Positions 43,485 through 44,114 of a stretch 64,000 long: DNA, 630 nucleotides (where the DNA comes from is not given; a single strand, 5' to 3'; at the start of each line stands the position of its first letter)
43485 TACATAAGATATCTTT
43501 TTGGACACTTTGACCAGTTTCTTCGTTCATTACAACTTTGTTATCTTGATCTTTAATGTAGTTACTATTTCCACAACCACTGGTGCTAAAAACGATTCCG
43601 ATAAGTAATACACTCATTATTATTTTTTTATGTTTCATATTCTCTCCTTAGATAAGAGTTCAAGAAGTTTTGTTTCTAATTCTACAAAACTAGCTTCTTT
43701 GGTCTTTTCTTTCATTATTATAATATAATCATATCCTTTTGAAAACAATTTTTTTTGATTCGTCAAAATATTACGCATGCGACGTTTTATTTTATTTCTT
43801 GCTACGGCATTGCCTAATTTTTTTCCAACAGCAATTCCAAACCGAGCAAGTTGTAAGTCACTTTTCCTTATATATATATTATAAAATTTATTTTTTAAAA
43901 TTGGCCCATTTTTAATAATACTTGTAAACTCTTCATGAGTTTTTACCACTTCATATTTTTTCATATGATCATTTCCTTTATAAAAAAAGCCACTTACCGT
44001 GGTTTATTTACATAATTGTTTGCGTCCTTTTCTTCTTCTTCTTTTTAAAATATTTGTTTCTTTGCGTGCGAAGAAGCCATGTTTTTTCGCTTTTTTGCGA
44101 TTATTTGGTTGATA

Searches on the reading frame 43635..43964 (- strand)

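Call 18: search_protein_families(library=pfam, proteins=[window:43635-43964:-], max_evalue=0.01)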
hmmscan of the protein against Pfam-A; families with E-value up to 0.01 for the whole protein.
window:43635-43964:- (109 aa): 1 family
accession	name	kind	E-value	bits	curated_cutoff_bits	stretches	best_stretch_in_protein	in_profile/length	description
PF00825.24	Ribonuclease_P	-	4.4e-25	88.3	22.3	1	1-106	1-107/109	Ribonuclease P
